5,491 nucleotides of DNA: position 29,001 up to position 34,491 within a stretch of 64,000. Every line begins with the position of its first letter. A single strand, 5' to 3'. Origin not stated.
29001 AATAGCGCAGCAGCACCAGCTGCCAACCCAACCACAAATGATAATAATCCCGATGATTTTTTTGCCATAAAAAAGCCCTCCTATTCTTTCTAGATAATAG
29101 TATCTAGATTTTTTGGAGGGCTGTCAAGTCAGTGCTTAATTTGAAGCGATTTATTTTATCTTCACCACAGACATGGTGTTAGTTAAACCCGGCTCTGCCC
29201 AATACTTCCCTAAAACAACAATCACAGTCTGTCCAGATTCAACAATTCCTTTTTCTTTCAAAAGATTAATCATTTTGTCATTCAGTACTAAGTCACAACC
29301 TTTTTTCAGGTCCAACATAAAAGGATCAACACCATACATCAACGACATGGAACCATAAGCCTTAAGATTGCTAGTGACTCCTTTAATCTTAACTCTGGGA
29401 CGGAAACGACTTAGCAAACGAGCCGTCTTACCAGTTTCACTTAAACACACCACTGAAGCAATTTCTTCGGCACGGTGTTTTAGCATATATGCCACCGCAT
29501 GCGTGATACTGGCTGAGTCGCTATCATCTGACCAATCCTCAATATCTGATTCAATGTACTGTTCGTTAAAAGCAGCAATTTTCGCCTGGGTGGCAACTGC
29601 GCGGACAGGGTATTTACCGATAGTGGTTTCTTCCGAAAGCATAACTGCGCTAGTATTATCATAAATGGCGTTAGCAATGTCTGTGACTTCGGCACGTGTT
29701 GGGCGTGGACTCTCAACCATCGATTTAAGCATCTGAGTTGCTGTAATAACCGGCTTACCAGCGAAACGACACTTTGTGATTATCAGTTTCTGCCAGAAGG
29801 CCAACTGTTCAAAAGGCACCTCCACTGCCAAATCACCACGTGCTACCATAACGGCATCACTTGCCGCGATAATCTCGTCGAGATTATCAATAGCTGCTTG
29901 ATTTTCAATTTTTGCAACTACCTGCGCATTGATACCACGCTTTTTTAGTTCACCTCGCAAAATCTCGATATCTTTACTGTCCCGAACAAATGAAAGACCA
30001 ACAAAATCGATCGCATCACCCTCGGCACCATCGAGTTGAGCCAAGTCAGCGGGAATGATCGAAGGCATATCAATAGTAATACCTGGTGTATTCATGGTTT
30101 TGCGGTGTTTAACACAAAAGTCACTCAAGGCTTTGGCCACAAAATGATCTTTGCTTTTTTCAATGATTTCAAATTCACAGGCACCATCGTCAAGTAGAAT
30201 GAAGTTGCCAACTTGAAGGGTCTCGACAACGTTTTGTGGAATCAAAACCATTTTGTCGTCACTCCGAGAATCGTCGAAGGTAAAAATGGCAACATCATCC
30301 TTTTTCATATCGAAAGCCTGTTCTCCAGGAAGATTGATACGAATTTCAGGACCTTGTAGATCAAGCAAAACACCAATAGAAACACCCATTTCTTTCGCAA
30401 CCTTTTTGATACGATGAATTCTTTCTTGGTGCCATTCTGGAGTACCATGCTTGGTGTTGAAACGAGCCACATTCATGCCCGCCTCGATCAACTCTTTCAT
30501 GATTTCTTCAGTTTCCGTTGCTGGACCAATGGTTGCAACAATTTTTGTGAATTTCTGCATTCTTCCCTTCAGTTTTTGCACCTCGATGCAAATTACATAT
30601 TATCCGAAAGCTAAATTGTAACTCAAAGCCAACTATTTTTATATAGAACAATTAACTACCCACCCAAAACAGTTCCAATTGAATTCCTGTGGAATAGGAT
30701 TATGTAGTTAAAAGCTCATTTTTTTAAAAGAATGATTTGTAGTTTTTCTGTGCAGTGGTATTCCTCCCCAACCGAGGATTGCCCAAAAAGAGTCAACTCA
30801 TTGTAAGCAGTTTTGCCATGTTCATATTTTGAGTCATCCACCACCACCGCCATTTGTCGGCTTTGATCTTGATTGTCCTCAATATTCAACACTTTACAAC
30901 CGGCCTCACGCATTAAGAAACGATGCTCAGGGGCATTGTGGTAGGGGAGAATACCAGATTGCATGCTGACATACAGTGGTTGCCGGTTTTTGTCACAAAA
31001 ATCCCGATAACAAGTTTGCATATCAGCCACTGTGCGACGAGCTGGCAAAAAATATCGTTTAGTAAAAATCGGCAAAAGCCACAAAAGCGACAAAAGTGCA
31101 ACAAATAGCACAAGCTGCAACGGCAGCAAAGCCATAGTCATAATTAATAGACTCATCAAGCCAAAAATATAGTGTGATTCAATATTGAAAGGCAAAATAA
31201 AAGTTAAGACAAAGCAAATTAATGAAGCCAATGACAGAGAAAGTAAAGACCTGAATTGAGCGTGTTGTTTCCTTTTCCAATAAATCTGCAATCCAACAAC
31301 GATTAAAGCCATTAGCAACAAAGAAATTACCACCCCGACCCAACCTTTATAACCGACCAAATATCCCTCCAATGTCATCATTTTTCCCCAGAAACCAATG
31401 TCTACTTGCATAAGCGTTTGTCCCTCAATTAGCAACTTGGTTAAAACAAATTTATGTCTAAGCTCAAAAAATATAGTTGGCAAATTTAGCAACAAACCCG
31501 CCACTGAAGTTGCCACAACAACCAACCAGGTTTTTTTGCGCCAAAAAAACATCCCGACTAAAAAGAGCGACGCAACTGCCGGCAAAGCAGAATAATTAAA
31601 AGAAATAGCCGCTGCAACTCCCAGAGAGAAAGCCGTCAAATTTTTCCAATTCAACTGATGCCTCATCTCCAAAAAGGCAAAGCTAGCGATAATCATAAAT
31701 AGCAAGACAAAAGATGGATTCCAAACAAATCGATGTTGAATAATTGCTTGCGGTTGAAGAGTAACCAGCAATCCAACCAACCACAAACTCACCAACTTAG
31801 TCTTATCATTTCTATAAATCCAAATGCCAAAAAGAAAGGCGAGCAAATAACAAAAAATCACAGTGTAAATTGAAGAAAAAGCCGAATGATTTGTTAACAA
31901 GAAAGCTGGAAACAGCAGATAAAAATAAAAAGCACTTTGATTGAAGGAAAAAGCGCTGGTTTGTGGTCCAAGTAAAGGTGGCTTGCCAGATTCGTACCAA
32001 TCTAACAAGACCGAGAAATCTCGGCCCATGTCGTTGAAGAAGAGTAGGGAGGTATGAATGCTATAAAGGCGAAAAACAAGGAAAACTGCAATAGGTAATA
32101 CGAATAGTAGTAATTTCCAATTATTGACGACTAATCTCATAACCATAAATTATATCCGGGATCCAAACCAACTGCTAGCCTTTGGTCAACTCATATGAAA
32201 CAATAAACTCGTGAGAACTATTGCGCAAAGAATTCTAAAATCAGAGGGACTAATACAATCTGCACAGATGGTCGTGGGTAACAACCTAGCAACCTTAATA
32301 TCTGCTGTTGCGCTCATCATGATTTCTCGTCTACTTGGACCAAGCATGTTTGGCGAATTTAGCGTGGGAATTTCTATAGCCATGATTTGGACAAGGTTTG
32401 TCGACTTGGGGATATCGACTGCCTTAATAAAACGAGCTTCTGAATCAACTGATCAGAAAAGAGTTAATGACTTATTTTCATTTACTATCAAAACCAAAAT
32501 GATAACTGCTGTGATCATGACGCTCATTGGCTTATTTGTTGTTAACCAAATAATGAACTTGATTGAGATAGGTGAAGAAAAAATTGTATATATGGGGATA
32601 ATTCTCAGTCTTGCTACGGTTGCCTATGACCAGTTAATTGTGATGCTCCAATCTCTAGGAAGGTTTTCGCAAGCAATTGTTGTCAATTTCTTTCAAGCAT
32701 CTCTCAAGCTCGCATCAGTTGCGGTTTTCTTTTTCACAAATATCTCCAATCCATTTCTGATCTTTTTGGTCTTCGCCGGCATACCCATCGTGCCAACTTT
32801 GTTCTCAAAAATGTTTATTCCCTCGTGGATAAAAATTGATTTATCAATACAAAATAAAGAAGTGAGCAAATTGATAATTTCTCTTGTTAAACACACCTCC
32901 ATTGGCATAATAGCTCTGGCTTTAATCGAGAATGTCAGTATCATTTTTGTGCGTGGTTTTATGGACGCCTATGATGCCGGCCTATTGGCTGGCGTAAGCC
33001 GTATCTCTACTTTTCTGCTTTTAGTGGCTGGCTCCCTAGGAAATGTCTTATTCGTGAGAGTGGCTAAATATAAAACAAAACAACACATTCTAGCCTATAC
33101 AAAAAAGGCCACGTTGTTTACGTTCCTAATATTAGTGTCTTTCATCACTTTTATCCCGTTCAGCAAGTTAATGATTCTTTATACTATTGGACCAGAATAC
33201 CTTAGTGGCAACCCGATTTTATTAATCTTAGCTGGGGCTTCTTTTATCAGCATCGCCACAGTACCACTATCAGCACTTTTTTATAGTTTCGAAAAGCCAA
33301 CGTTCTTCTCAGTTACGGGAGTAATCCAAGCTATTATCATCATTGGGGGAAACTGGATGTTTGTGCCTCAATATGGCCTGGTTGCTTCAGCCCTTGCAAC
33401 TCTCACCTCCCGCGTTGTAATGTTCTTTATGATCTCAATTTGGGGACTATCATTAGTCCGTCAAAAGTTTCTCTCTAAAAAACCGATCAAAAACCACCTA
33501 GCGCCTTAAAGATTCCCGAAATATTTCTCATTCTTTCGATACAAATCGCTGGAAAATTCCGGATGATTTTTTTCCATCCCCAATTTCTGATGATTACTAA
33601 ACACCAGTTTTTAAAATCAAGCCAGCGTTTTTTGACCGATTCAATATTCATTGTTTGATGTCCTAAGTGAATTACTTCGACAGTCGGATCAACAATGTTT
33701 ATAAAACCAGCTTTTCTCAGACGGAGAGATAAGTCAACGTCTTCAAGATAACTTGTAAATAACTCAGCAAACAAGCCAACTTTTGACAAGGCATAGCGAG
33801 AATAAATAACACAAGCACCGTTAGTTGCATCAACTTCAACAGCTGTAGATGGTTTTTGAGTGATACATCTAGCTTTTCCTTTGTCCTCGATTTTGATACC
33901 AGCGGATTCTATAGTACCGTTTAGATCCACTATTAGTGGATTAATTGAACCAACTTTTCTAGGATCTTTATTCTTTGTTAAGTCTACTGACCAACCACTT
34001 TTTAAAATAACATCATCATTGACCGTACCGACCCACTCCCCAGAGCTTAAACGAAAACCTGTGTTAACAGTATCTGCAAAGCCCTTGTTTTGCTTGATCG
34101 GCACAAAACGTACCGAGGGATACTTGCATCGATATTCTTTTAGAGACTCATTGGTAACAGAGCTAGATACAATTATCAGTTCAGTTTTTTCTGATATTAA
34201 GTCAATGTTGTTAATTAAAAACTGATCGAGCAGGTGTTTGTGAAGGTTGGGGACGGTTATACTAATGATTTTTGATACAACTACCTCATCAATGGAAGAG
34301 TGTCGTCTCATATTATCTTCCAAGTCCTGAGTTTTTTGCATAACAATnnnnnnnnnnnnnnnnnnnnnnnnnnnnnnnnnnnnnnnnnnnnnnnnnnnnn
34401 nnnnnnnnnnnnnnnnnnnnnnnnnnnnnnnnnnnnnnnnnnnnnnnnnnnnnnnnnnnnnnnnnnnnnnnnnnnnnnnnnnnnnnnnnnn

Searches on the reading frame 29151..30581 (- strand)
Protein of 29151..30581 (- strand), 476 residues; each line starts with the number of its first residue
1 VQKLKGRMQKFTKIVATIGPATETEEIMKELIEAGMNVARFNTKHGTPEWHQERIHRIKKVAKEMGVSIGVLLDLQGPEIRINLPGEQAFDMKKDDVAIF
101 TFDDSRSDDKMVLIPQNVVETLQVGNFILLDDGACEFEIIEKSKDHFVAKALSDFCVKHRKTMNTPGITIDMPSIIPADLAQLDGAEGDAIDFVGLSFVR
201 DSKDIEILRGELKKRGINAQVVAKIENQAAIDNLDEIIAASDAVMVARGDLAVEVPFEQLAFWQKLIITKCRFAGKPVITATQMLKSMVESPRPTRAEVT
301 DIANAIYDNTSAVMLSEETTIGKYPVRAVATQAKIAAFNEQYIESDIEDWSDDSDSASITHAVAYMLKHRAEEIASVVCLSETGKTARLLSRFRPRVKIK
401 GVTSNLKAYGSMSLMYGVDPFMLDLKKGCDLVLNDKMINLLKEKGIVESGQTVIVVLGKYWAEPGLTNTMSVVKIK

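Call 50: search_protein_families(library=pfam, proteins=[window:29151-30581:-], max_evalue=0.0001)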
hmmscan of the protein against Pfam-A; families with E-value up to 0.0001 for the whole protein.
window:29151-30581:- (476 aa): 2 families
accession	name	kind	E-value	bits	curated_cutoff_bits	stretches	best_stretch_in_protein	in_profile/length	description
PF00224.27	PK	-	1.4e-103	346.9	30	1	11-329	3-328/328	Pyruvate kinase, barrel domain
PF02887.21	PK_C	-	4.6e-23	81.9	28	1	358-473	2-114/114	Pyruvate kinase, alpha/beta domain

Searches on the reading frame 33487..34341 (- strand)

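Call 50: search_protein_families(library=pfam, proteins=[window:33487-34341:-], max_evalue=0.0001)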
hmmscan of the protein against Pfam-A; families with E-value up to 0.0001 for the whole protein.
window:33487-34341:- (284 aa): 1 family
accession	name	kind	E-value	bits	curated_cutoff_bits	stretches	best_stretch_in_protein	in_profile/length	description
PF00535.33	Glycos_transf_2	-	1.6e-08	35.1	23.3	1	38-117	21-95/168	Glycosyl transferase family 2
